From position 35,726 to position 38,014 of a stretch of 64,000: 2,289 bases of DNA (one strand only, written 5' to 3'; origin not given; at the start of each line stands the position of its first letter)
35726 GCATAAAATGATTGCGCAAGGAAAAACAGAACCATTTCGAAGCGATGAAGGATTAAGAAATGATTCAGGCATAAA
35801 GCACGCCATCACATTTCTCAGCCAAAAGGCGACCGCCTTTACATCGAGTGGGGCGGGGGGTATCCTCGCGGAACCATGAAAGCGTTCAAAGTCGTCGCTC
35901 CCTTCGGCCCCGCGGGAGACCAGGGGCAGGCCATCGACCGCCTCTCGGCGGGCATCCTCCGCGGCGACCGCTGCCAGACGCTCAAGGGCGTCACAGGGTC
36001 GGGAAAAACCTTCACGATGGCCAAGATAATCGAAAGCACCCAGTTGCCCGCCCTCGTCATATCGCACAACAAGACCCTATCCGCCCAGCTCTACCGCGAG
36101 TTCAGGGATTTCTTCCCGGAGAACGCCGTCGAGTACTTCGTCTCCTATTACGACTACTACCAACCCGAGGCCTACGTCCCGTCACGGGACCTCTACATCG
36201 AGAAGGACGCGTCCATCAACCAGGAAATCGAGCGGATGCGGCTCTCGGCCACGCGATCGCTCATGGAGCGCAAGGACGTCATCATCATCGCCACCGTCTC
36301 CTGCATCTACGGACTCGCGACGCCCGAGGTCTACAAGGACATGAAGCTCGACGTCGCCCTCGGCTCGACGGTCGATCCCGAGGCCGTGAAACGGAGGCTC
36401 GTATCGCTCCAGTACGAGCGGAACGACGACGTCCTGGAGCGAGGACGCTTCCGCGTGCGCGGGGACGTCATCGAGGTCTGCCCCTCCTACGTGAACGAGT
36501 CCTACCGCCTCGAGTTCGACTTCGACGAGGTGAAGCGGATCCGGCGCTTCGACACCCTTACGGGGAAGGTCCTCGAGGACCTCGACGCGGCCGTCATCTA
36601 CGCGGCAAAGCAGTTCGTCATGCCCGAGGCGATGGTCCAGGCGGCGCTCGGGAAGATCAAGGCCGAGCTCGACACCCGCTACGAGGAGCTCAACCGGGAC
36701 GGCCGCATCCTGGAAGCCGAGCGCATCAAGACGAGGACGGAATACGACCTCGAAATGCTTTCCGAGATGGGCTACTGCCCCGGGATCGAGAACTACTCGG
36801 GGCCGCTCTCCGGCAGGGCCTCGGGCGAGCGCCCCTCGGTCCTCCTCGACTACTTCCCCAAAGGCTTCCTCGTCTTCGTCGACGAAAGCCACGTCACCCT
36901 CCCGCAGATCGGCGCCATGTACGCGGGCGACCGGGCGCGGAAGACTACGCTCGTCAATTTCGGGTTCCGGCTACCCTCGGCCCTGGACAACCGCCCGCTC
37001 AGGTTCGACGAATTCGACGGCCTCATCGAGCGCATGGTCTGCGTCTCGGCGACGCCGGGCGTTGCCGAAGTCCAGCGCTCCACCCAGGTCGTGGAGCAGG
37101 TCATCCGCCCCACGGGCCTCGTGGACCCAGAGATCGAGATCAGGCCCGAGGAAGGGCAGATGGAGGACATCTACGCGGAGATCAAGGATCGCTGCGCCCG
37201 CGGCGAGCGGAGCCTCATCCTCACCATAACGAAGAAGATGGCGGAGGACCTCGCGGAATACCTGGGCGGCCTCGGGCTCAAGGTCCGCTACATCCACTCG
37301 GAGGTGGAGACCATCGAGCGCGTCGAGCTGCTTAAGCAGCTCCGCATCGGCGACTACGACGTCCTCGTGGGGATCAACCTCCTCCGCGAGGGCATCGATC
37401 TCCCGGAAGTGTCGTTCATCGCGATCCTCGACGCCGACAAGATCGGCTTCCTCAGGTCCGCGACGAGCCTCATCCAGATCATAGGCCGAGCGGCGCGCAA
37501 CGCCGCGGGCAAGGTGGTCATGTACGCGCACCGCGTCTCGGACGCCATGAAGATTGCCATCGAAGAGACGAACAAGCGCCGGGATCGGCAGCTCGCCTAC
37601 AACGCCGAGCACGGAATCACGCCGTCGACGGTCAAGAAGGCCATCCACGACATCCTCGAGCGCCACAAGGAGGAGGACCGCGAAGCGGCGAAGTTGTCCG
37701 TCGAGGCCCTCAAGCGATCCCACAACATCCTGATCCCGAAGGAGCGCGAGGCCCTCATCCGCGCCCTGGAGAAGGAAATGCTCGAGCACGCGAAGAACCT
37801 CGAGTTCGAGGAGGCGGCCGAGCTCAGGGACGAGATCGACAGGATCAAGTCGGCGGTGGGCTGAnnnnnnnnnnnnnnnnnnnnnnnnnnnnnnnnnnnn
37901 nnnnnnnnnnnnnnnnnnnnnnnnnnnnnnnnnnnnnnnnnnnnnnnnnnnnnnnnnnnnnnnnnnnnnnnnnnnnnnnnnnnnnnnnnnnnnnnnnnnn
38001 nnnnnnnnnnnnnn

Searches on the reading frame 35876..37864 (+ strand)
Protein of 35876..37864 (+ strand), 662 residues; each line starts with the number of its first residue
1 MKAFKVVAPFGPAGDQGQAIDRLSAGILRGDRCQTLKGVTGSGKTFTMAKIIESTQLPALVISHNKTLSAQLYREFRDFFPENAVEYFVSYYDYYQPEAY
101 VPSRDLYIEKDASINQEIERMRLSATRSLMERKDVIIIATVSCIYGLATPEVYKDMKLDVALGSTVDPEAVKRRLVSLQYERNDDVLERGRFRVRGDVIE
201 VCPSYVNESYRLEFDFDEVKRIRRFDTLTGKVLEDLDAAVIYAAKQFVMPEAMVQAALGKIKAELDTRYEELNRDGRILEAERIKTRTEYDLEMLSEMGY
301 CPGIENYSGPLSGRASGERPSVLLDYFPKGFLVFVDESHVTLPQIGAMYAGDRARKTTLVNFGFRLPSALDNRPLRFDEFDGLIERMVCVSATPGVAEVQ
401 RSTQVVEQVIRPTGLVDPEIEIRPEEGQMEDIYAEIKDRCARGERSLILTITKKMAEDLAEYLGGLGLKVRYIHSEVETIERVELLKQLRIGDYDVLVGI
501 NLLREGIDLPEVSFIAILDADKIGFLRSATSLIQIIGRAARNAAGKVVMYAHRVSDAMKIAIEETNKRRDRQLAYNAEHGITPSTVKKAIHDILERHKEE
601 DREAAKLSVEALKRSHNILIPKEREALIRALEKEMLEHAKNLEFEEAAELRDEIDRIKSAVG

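Call 79: search_protein_families(library=pfam, proteins=[window:35876-37864:+], max_evalue=0.00001)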
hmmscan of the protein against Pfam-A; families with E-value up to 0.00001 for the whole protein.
window:35876-37864:+ (662 aa): 5 families
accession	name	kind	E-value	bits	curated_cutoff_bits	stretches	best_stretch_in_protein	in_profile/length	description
PF17757.6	UvrB_inter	-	4.5e-28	97.7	22.9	1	159-247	2-91/91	UvrB interaction domain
PF00271.37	Helicase_C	-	5.9e-19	68.8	23.5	1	433-542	7-109/110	Helicase conserved C-terminal domain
PF12344.14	UvrB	-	1.2e-18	67.1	27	1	549-590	1-42/43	Ultra-violet resistance protein B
PF04851.21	ResIII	-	8.3e-11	42.5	22.5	1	15-138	7-131/164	Type III restriction enzyme, res subunit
PF02151.25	UVR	-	5.1e-09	36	21.5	1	626-659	2-35/36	UvrB/uvrC motif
